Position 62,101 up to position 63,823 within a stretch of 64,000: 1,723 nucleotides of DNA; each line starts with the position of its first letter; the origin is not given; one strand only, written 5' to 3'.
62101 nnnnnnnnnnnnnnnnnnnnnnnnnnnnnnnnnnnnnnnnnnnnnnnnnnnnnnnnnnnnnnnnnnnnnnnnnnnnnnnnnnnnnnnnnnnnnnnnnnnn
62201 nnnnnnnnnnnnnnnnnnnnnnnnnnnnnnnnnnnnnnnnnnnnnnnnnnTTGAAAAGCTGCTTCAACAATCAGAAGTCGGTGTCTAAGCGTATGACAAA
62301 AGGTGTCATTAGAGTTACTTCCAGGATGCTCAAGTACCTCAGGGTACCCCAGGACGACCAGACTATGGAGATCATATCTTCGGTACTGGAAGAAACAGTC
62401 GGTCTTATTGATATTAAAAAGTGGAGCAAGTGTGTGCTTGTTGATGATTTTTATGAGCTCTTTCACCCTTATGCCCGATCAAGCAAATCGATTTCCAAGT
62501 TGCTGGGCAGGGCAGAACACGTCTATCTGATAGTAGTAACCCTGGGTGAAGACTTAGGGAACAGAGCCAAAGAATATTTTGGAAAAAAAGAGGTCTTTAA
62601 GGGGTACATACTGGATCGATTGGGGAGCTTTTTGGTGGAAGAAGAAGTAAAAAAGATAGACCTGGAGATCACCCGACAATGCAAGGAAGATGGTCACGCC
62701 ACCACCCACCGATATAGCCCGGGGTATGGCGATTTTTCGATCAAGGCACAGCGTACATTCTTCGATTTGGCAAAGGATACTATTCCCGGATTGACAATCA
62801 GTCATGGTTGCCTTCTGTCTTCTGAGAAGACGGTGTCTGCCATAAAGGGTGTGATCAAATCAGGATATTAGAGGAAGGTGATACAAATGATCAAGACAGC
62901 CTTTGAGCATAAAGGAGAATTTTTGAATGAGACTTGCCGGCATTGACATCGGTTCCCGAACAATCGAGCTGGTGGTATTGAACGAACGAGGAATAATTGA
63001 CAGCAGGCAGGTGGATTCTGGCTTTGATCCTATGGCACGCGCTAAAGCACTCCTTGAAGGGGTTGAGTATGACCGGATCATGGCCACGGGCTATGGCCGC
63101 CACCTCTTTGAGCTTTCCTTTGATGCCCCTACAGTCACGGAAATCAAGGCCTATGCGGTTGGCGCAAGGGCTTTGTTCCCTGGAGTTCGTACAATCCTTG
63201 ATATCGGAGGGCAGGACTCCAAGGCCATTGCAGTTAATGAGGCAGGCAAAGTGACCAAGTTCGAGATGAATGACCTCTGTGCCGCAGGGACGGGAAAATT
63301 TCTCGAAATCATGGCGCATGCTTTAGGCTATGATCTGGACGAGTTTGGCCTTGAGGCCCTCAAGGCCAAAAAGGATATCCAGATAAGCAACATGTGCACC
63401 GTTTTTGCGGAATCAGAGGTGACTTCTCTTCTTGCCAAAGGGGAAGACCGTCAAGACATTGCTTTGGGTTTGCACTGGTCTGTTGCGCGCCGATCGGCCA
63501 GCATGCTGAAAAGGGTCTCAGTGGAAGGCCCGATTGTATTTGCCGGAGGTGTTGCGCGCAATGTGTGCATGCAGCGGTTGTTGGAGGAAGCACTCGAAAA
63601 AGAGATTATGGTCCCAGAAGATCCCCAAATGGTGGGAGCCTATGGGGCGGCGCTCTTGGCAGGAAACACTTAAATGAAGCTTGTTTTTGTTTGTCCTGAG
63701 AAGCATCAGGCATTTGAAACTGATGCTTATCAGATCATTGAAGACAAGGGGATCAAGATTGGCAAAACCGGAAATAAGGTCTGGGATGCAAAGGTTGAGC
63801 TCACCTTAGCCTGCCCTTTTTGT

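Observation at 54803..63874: An uncharacterised anaerobic module combining YedF, two HGD-D paralogs, an HgdC-like activase, a CmuA-like corrinoid methyltransferase and a NitT/TauT ABC importer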

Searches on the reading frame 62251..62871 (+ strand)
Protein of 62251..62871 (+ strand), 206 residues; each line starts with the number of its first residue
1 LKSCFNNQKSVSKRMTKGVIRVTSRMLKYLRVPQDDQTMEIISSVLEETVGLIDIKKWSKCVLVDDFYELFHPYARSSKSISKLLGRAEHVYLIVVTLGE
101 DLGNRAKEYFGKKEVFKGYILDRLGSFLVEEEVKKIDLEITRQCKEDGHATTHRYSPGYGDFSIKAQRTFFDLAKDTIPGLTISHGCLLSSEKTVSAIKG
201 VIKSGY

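Call 6: search_protein_families(library=pfam, proteins=[window:62251-62871:+], max_evalue=0.01)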
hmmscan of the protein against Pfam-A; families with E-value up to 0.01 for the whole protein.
window:62251-62871:+ (206 aa): 0 families

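Call 7: search_protein_families(library=ncbifam, proteins=[window:62251-62871:+], max_evalue=0.01)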
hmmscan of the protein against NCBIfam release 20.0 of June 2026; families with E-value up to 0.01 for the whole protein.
window:62251-62871:+ (206 aa): 0 families

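Call 32: search_solved_structures(query=A2, max_evalue=10, show_alignments=2)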
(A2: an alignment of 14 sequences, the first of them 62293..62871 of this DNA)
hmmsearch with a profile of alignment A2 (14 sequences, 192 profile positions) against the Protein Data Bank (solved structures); distinct sequences matched with E-value up to 10: 6.
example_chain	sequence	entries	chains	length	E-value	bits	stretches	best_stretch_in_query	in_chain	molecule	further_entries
1j6r_A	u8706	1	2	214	2.1e-17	66.5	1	68-187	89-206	METHIONINE SYNTHASE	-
4qkv_A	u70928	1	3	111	0.11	15.2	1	52-95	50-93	Polymerase I and transcript release factor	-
9egn_A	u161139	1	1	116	0.12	15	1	52-95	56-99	Caveolae-associated protein 1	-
6tmg_b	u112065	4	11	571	0.21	14.3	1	28-72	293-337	subunit b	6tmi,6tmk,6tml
5wzk_A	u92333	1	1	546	0.52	13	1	85-128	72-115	Pumilio homolog 23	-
5wzg_A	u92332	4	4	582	0.57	12.9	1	85-128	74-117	Pumilio homolog 23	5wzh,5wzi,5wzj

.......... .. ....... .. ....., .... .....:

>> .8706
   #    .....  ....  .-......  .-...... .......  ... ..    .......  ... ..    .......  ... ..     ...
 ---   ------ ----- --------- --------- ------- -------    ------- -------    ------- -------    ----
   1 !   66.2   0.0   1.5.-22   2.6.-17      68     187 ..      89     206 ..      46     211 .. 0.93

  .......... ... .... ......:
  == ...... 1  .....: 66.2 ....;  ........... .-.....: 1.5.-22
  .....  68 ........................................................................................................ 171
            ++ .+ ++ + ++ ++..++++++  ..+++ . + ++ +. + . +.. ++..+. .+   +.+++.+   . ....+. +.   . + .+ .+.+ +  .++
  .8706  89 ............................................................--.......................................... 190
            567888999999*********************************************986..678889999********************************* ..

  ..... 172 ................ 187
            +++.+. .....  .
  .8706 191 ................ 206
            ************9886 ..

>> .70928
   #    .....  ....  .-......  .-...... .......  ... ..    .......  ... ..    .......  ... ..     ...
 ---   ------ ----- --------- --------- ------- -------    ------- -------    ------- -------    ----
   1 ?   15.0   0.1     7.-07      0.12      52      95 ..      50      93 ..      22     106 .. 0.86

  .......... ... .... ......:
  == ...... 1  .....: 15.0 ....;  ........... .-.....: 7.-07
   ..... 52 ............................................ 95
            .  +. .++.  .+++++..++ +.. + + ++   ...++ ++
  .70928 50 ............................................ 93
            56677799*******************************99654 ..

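Call 33: search_protein_families(library=pfam, alignment_id=A2, max_evalue=10)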
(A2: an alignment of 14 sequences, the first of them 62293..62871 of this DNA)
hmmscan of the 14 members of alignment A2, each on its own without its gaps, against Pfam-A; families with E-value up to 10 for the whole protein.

A. member 1, window:62293-62871:+ (192 aa): 0 families

B. families by the number of members that match (of 14 scanned): 9 families
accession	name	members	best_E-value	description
PF02965.22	Met_synt_B12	5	0.00031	Vitamin B12 dependent methionine synthase, activation domain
PF09447.15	Cnl2_NKP2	2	0.012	Cnl2/NKP2 family protein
PF13814.12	Replic_Relax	1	0.031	Replication-relaxation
PF25101.1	Spectrin_7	1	0.072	Animal spectrin repeats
PF20202.4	DUF6564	1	0.085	Domain of unknown function (DUF6564)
PF23168.2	CUL7_CUL9_N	1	0.13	CUL7/CUL9, N-terminal beta-barrel domain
PF24438.1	IML1_N_fung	1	0.18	IML1, N-terminal, fungi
PF00847.26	AP2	1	0.19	AP2 domain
PF14695.11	LINES_C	1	0.29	Lines C-terminus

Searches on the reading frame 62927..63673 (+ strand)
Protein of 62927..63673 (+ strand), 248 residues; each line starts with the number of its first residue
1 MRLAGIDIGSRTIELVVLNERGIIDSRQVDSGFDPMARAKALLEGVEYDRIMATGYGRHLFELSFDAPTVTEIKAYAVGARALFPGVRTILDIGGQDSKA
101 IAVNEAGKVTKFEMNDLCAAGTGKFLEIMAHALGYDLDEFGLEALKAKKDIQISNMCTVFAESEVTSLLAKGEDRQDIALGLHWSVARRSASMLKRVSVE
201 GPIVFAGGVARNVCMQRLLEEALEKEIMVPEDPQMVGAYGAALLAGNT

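Call 6: search_protein_families(library=pfam, proteins=[window:62927-63673:+], max_evalue=0.01)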
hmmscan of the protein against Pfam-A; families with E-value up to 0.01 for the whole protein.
window:62927-63673:+ (248 aa): 4 families
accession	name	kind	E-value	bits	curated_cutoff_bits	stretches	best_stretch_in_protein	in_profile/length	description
PF01869.26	BcrAD_BadFG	-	6.4e-53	180.5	31.5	1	5-245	2-271/271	BadF/BadG/BcrA/BcrD ATPase family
PF22521.2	HypF_C_2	-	0.0005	20.3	27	1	163-226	154-220/241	Carbamoyltransferase, Kae1-like Domain, second subdomain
PF02782.22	FGGY_C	-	0.0039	17.4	27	1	202-246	152-195/198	FGGY family of carbohydrate kinases, C-terminal domain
PF21546.3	FGGY_C_2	-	0.0085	16.2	27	0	166-245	107-185/191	Carbohydrate kinase FGGY, C-terminal domain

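Call 7: search_protein_families(library=ncbifam, proteins=[window:62927-63673:+], max_evalue=0.01)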
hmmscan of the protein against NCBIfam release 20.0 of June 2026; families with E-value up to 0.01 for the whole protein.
window:62927-63673:+ (248 aa): 7 families
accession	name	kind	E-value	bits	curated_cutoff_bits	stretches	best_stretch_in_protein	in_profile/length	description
TIGR00241.1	CoA_E_activ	domain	1.1e-68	231.4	125.4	1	4-244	3-248/248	acyl-CoA dehydratase activase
TIGR02259.1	benz_CoA_red_A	equivalog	1.1e-40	139.7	578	1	44-242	226-429/432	benzoyl-CoA reductase subunit A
TIGR03286.1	methan_mark_15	hypoth_equivalog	1.2e-36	126.6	455.75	1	4-247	147-403/404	methanogenesis marker 15 protein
TIGR03192.1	benz_CoA_bzdQ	equivalog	1.7e-34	119.7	380.2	1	43-244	85-285/293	benzoyl-CoA reductase, bzd-type, subunit Q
TIGR02261.1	benz_CoA_red_D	equivalog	7.6e-30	104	312.85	1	45-243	59-260/262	benzoyl-CoA reductase subunit D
TIGR01312.1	XylB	equivalog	0.0012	17.5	380.25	0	199-245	390-435/481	xylulokinase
NF009842.0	PRK13317.1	equivalog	0.0034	16.8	234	0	4-83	5-87/277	type II pantothenate kinase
